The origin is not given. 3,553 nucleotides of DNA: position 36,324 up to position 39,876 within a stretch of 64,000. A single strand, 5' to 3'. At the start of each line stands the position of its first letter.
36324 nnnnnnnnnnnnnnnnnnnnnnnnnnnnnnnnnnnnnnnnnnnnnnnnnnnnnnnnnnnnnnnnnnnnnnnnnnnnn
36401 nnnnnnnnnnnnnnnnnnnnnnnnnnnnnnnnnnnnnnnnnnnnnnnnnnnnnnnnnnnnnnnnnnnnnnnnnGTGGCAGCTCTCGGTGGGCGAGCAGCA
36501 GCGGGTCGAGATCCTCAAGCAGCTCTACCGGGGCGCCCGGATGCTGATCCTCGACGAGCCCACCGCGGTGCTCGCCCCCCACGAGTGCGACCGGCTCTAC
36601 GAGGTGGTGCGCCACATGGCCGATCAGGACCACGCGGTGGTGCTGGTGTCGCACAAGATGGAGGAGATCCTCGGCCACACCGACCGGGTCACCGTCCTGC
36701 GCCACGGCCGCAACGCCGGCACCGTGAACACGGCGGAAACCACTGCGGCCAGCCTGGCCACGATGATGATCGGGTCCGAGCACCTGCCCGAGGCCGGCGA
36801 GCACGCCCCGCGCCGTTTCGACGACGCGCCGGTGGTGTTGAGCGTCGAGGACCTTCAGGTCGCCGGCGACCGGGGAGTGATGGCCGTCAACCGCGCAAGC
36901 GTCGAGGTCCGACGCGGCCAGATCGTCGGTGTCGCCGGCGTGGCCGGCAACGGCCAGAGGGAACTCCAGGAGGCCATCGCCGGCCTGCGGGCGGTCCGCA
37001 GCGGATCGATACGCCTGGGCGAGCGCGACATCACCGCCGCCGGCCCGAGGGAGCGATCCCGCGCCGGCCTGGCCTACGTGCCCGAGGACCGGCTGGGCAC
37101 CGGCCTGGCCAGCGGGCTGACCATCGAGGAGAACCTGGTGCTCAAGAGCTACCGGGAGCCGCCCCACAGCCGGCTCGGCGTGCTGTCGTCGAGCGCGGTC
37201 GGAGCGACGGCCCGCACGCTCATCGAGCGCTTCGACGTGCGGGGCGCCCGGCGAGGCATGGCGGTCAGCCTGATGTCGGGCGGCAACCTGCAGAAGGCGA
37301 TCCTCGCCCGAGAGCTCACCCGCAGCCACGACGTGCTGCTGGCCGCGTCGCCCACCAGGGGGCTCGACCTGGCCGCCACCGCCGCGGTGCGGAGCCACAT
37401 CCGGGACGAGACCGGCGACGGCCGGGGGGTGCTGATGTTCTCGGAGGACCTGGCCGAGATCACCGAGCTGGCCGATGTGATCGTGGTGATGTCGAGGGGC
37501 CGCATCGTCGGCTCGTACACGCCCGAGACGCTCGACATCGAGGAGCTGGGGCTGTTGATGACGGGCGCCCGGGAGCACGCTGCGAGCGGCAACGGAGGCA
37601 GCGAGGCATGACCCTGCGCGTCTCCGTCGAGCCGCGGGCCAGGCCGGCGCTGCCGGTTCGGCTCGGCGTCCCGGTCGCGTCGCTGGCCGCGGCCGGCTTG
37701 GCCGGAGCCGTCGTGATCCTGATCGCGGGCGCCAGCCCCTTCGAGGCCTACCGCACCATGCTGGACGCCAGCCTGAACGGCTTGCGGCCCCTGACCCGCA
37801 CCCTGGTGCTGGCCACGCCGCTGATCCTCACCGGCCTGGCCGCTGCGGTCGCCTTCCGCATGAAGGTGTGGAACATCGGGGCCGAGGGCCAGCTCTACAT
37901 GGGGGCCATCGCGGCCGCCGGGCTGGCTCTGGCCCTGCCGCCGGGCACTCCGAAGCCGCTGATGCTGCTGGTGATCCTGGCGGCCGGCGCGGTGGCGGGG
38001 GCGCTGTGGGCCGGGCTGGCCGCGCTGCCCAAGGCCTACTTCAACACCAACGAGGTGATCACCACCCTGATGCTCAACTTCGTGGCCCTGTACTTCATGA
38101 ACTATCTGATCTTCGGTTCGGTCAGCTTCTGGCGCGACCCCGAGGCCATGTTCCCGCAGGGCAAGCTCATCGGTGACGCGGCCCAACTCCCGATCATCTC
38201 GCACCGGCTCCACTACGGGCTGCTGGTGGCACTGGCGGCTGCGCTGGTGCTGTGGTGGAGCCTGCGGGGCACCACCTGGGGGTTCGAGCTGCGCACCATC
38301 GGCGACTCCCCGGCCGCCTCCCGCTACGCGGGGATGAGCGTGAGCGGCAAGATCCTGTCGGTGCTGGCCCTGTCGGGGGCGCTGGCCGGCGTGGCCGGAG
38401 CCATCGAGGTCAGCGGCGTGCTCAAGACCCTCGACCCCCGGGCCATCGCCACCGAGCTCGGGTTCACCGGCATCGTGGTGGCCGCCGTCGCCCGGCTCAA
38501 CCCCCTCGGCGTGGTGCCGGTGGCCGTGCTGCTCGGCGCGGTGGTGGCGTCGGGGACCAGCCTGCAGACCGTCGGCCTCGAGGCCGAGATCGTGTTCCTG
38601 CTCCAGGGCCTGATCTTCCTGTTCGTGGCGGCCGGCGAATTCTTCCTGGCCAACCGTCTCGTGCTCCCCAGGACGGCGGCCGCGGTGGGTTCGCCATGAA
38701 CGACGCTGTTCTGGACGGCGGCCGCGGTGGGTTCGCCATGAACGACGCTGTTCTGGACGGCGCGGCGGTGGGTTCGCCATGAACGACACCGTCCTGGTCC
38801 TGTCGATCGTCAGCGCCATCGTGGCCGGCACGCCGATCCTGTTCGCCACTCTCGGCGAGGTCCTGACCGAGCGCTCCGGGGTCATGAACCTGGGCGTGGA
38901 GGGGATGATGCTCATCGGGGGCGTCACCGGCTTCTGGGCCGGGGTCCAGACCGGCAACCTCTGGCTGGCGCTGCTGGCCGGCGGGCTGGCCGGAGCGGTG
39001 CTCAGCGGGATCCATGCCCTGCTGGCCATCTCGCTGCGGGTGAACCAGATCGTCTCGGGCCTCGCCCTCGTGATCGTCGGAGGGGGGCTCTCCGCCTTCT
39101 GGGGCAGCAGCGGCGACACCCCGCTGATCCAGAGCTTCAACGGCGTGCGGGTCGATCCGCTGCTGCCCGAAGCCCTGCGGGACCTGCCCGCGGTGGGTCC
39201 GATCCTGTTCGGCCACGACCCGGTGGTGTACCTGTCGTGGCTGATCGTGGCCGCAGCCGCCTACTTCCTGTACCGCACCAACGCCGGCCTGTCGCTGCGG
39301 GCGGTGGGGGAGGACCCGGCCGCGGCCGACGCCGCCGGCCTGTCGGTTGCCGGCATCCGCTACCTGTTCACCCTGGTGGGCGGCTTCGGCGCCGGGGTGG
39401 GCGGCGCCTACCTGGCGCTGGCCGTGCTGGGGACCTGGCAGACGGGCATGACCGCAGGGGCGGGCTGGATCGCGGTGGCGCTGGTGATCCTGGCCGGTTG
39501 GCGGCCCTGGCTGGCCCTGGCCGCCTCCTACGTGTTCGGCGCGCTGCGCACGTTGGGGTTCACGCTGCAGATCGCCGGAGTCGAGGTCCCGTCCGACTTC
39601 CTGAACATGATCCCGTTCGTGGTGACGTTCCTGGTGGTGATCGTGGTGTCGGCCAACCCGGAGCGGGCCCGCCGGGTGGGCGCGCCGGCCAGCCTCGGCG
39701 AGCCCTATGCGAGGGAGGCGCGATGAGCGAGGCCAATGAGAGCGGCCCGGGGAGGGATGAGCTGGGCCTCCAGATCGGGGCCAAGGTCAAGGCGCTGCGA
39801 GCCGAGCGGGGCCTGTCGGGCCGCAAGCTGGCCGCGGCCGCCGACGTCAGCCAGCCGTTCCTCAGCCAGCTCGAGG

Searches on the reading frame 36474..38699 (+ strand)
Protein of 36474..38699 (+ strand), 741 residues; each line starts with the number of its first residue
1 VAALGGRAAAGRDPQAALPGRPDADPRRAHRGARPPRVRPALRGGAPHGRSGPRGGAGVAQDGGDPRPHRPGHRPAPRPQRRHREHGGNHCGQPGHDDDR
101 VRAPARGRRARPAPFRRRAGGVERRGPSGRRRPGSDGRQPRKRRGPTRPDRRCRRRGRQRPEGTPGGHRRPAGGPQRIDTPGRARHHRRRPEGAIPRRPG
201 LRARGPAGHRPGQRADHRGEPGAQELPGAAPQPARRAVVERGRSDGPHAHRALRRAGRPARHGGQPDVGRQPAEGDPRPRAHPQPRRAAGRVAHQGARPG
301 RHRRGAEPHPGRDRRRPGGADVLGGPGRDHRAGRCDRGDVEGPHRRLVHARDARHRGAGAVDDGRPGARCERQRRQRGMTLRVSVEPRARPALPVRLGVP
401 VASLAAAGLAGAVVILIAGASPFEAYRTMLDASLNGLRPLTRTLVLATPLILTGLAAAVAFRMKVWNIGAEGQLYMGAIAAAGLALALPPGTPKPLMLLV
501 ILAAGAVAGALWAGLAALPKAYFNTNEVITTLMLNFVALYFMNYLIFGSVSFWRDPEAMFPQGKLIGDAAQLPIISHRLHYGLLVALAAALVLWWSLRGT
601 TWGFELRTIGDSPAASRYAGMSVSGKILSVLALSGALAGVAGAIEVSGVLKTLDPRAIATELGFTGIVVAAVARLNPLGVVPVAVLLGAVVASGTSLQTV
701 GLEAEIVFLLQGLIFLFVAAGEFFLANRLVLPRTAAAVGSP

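Call 15: search_protein_families(library=pfam, proteins=[window:36474-38699:+])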
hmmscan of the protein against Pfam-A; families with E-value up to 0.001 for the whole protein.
window:36474-38699:+ (741 aa): 1 family
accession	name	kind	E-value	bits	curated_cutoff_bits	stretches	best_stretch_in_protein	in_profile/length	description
PF02653.21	BPD_transp_2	-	7.7e-37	127.3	26.8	1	442-718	4-268/269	Branched-chain amino acid transport system / permease component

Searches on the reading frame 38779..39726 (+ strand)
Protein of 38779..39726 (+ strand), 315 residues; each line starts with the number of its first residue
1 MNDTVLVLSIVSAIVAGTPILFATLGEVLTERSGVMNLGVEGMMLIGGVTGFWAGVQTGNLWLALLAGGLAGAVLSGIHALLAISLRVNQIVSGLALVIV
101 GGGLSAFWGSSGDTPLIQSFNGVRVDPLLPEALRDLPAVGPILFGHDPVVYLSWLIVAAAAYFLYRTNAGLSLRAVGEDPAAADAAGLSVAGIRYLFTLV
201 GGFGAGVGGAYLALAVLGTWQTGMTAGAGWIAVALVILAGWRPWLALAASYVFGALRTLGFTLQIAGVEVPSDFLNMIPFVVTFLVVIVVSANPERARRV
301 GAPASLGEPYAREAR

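Call 15: search_protein_families(library=pfam, proteins=[window:38779-39726:+])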
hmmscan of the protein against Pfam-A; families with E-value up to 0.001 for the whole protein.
window:38779-39726:+ (315 aa): 2 families
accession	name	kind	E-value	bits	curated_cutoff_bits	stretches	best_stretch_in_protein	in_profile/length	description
PF02653.21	BPD_transp_2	-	3.4e-35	121.9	26.8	1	10-286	2-268/269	Branched-chain amino acid transport system / permease component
PF11022.13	ATP19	-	0.00077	20.2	27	0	263-297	5-39/67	ATP synthase subunit K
